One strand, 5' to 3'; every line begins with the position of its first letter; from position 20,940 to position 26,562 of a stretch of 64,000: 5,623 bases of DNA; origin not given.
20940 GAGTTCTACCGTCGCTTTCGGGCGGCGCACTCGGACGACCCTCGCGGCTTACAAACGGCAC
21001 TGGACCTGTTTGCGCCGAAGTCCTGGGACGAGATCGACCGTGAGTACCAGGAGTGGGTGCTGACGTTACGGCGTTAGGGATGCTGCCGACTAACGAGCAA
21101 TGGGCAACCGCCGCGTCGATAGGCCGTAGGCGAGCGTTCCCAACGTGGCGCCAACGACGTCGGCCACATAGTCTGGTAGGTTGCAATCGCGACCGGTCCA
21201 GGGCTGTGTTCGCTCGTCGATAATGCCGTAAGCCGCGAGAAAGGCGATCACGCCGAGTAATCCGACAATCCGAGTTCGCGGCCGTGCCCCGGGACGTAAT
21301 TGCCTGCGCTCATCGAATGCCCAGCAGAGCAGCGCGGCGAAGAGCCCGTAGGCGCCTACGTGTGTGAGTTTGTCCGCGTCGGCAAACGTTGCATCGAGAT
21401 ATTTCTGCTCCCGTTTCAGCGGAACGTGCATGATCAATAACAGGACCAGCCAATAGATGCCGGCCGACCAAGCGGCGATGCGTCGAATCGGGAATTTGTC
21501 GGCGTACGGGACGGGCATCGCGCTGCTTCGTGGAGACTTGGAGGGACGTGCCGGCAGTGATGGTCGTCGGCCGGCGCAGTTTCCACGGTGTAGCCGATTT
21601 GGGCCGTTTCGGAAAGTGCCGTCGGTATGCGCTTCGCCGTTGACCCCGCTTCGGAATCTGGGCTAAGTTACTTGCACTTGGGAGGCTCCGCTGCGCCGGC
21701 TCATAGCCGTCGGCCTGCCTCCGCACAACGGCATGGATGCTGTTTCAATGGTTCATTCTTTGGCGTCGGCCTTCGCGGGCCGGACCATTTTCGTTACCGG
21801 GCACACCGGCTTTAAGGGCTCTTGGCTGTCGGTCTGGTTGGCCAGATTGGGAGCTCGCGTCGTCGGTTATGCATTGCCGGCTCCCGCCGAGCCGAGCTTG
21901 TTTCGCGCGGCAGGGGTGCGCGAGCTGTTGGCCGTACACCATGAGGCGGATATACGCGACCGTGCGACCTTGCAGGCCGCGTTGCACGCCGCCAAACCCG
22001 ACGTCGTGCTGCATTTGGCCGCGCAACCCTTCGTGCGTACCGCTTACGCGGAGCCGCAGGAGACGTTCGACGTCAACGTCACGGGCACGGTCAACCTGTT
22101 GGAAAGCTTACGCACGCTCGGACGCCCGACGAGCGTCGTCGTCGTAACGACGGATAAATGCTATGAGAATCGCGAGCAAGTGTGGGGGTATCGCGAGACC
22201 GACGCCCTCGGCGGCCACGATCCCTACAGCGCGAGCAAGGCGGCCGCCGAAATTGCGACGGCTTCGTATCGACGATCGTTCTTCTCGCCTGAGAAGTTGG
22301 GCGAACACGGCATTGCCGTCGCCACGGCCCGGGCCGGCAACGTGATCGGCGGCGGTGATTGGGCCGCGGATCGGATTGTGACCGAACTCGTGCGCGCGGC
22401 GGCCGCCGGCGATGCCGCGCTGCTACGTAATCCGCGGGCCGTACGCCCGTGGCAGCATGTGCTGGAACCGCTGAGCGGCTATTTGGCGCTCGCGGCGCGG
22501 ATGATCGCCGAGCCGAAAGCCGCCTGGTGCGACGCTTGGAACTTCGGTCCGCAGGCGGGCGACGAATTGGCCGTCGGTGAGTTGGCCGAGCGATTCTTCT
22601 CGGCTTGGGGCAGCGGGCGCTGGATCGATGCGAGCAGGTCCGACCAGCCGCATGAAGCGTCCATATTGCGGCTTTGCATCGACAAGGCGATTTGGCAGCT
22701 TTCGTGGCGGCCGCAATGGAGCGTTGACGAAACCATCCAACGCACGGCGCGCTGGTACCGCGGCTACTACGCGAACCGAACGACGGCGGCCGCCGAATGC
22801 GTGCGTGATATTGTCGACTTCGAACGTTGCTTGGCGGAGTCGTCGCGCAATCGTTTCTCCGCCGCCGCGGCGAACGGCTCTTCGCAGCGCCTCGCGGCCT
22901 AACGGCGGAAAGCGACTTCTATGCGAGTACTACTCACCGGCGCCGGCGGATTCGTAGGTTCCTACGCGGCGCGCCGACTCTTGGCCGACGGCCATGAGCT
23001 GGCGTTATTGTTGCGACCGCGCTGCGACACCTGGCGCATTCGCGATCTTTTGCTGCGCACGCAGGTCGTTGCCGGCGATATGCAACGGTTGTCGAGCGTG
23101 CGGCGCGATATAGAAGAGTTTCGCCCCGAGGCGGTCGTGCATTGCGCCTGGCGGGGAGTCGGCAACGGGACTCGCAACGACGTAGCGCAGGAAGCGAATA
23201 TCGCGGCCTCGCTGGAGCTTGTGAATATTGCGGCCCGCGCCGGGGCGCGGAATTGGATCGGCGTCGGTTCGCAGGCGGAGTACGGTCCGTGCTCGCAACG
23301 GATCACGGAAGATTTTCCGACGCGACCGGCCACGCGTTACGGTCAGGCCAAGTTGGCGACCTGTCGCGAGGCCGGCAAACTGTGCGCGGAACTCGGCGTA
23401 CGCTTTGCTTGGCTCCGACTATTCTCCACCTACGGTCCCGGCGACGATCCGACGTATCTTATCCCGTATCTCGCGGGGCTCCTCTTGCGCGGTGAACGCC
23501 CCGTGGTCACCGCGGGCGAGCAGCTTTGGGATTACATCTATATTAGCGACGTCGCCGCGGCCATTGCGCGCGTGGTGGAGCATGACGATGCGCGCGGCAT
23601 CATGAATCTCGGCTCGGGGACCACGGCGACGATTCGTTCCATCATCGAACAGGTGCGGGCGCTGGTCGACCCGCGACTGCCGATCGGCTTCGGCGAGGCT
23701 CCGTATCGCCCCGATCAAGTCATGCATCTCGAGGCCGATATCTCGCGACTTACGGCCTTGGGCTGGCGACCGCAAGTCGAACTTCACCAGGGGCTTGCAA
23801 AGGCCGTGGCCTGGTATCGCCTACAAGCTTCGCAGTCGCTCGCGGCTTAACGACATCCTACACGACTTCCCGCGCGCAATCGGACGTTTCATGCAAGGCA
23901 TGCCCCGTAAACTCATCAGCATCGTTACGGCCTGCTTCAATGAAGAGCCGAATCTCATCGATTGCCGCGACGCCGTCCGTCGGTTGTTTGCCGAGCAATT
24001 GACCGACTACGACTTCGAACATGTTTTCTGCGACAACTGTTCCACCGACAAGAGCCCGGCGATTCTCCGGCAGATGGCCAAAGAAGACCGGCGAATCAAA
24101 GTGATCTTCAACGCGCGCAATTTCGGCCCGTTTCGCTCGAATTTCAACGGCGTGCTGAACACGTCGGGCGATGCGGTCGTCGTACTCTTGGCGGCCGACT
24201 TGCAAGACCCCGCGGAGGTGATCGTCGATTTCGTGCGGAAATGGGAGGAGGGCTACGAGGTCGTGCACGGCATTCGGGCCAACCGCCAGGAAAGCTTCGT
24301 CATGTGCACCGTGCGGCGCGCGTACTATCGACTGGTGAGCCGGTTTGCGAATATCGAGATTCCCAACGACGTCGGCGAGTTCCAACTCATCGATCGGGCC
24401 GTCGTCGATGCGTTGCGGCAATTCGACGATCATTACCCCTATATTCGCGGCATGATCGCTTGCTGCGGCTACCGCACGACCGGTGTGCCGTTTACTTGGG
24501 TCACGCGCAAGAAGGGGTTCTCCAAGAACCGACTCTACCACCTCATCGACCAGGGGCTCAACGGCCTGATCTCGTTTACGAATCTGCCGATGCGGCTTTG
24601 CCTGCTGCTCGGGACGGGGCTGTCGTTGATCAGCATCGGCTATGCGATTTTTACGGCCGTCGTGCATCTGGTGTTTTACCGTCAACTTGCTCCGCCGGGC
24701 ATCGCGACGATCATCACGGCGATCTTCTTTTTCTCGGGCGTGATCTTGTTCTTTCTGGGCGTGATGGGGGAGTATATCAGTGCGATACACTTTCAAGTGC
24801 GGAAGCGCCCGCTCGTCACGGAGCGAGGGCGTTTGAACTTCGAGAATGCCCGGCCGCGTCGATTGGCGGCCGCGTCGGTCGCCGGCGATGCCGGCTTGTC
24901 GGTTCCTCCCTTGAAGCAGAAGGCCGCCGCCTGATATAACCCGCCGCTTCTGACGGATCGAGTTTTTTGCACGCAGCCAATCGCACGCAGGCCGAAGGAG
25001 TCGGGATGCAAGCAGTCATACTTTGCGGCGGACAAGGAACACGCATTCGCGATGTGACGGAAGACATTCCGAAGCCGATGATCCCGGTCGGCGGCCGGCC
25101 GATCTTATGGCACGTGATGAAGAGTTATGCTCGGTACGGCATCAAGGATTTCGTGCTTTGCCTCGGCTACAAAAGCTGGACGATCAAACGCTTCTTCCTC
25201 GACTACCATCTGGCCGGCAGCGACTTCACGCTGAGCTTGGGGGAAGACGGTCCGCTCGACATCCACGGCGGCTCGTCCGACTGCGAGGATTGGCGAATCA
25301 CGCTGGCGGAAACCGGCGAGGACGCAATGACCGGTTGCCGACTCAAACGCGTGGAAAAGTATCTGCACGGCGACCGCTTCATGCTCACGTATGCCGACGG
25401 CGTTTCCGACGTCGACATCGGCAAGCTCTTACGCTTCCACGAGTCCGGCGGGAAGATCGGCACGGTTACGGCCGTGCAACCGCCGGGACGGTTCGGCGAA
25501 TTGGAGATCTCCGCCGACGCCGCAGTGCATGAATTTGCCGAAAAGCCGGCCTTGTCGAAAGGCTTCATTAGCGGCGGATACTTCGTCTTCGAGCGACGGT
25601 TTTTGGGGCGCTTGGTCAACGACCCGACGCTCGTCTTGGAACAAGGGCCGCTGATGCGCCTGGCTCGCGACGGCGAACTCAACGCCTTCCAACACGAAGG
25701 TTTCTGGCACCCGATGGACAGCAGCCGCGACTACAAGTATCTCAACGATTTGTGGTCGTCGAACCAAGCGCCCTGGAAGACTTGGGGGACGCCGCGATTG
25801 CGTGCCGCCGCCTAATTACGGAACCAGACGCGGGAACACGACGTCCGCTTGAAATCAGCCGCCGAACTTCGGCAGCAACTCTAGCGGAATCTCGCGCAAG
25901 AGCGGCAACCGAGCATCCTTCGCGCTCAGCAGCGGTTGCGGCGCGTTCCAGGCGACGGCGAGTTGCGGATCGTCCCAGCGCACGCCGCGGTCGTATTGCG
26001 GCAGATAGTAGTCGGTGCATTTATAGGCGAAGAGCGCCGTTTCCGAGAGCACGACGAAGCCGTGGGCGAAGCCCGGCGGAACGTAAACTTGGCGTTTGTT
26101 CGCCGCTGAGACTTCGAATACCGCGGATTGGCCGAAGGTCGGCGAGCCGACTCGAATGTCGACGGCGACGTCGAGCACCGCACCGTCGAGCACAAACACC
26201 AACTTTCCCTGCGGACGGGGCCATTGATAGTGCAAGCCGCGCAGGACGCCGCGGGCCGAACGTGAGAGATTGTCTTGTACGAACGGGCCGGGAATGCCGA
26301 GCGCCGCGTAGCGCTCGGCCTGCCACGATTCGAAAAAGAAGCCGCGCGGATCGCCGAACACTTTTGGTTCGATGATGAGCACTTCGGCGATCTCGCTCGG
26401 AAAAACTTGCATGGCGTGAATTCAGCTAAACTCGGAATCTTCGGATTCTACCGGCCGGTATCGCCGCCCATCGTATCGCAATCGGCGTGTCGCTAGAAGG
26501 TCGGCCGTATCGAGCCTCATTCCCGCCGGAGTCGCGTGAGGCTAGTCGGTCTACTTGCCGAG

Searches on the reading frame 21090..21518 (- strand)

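Call 56: search_protein_families(library=pfam, proteins=[window:21090-21518:-], max_evalue=0.001)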
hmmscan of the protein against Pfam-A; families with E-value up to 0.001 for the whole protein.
window:21090-21518:- (142 aa): 1 family
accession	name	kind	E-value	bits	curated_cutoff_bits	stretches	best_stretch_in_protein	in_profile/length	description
PF04892.17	VanZ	-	8.1e-05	23.7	30.1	1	43-132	55-123/126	VanZ like family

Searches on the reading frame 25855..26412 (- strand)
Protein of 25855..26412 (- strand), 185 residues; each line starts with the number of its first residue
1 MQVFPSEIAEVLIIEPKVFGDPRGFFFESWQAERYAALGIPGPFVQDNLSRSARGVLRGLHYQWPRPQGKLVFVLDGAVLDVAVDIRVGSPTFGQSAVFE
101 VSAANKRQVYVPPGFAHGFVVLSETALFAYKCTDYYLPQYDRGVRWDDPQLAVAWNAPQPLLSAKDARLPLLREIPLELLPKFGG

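Call 26: search_protein_families(library=pfam, proteins=[window:25855-26412:-], max_evalue=0.001)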
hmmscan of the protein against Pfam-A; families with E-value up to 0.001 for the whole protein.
window:25855-26412:- (185 aa): 1 family
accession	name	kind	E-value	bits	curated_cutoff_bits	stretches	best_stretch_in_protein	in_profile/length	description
PF00908.23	dTDP_sugar_isom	-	1.2e-68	230.5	27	1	7-174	3-168/168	dTDP-4-dehydrorhamnose 3,5-epimerase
